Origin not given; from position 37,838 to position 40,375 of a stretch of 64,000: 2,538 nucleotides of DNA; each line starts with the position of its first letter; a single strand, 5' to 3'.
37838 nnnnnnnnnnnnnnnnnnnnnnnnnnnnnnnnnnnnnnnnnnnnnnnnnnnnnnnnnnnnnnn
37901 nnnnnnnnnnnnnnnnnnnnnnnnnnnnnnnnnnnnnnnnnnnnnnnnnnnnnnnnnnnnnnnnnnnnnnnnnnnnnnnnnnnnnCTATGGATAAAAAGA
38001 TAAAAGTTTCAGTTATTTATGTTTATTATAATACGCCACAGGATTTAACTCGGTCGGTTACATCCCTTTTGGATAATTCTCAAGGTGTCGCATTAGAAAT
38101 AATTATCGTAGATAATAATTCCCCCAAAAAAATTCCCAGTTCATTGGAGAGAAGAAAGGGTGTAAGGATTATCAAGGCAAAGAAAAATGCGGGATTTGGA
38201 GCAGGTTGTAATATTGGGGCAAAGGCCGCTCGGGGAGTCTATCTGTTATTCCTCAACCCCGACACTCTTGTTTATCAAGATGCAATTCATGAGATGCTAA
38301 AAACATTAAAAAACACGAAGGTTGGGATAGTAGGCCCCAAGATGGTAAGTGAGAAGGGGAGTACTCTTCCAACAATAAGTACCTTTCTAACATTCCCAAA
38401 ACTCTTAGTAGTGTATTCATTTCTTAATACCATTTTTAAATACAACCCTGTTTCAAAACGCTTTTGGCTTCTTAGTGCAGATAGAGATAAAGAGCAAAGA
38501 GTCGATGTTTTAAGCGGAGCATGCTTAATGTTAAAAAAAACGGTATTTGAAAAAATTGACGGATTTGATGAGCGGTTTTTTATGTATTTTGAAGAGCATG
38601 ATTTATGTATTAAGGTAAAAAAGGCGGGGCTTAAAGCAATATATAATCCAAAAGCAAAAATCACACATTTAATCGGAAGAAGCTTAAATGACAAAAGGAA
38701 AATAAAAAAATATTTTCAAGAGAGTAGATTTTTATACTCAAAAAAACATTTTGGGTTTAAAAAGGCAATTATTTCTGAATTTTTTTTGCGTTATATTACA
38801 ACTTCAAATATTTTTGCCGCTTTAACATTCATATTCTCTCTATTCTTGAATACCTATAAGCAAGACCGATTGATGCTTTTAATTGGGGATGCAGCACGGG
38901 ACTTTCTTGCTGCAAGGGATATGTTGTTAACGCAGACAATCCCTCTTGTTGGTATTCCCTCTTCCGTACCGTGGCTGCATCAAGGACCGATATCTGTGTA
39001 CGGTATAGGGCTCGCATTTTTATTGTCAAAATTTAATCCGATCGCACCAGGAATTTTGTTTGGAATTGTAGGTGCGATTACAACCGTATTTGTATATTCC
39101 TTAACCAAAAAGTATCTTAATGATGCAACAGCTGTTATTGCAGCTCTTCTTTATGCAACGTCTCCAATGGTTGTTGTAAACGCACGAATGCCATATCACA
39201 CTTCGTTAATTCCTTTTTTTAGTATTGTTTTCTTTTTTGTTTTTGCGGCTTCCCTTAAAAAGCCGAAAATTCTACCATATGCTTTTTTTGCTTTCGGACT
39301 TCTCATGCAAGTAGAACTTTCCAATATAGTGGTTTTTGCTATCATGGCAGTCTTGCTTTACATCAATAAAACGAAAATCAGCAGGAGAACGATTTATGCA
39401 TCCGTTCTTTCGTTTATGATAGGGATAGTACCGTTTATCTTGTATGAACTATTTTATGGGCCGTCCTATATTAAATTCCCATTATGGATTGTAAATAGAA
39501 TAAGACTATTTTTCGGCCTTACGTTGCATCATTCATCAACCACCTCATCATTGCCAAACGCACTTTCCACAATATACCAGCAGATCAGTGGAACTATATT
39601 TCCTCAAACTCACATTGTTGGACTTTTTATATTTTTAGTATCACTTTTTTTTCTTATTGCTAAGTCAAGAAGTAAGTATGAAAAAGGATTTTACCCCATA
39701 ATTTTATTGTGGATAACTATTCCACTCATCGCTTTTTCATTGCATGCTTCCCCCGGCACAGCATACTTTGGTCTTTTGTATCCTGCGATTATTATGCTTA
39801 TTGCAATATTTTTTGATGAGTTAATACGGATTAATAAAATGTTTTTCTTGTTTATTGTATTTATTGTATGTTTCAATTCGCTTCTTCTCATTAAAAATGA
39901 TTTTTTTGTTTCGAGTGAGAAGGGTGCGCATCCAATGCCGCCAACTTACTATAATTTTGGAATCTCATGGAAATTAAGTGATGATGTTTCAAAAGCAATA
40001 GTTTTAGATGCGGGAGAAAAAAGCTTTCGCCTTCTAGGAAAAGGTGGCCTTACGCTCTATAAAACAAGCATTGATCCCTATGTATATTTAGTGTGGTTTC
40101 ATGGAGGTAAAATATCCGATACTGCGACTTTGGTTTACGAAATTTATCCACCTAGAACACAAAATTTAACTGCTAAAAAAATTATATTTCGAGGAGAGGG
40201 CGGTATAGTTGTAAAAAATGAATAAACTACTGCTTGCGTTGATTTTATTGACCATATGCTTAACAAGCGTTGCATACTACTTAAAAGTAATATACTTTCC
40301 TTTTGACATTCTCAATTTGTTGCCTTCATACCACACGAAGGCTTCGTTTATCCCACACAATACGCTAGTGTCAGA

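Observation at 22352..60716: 38 kb glycosylation supercluster with at least nine polytopic GT-C-like membrane proteins and several Dpm1-like GT2 synthases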

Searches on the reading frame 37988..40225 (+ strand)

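Call 4: search_protein_families(library=pfam, proteins=[window:37988-40225:+], max_evalue=0.01)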
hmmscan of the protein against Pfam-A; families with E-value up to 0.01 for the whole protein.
window:37988-40225:+ (745 aa): 7 families
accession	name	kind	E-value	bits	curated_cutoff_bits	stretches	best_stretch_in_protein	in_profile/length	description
PF00535.33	Glycos_transf_2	-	3.6e-21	76.3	23.3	1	8-187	1-164/168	Glycosyl transferase family 2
PF13231.12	PMT_2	-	2.5e-10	41.2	26.1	1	332-486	2-160/160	Dolichyl-phosphate-mannose-protein mannosyltransferase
PF13641.12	Glyco_tranf_2_3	-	1.1e-08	35.9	27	1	8-234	4-218/230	Glycosyltransferase like family 2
PF10111.15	Glyco_tranf_2_2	-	4.9e-07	29.9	27.3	1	35-225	29-213/276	Glycosyltransferase like family 2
PF13712.12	Glyco_tranf_2_5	-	2.2e-05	24.7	27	1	61-219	32-179/210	Glycosyltransferase like family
PF02709.20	Glyco_transf_7C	-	0.00039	20.4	23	1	174-222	18-67/78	N-terminal domain of galactosyltransferase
PF13506.12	Glyco_transf_21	-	0.0068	16.3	21.7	0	76-194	24-121/174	Glycosyl transferase family 21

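Call 11: search_protein_families(library=ncbifam, proteins=[window:37988-40225:+], max_evalue=0.01)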
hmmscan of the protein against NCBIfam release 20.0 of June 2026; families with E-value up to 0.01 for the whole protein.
window:37988-40225:+ (745 aa): 14 families
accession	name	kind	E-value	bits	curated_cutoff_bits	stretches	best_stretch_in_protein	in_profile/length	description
TIGR03965.1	mycofact_glyco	equivalog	7.5e-20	71.2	280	2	6-122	75-194/467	mycofactocin biosynthesis glycosyltransferase MftF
TIGR01556.1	rhamnosyltran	subfamily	2e-14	53.4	200.55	1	33-232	19-205/281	rhamnosyltransferase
TIGR04283.1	glyco_like_mftF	equivalog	2.7e-14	53.3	182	1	7-133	1-124/221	TIGR04283 family arsenosugar biosynthesis glycosyltransferase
TIGR03937.1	PgaC_IcaA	equivalog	1.3e-10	40.8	422.3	1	5-115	45-159/407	poly-beta-1,6-N-acetyl-D-glucosamine synthase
NF041875.1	EPS_EpsD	equivalog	3.1e-10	40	370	1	7-128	1-126/325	exopolysaccharide biosynthesis glycosyltransferase EpsD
NF038299.1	EPS_HpsN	equivalog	5e-09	35.6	425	1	6-229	2-222/317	hormogonium polysaccharide biosynthesis glycosyltransferase HpsN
NF007482.0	PRK10073.1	equivalog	2.2e-08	33.5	423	1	2-109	3-112/334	glycosyltransferase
NF047683.1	TeichurnBiosyTuaG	equivalog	2.5e-07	30.6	400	1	3-127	4-133/252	teichuronic acid biosynthesis protein TuaG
NF041394.1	GtaseAglG_Halo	equivalog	6.5e-07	28.9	440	1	6-123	2-123/304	glucosyl-dolichyl phosphate glucuronosyltransferase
NF050050.1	ProtGlycPglI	equivalog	8.6e-06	25.3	500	1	6-125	3-126/306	GalNAc(5)-diNAcBac-PP-undecaprenol beta-1,3-glucosyltransferase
TIGR04009.1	wcaE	equivalog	0.00041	19.7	369.2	1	7-110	3-109/248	colanic acid biosynthesis glycosyltransferase WcaE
NF038302.1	EPS_HpsE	equivalog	0.0011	18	300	1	6-243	2-238/307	hormogonium polysaccharide biosynthesis glycosyltransferase HpsE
NF053739.1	GlytfEpsEBac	equivalog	0.0012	17.9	450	1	6-121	2-122/265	glycosyltransferase EpsE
NF050819.1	PolSacchBiosHfsG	equivalog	0.0076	15.4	500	0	32-99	35-108/302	polysaccharide biosynthesis protein HfsG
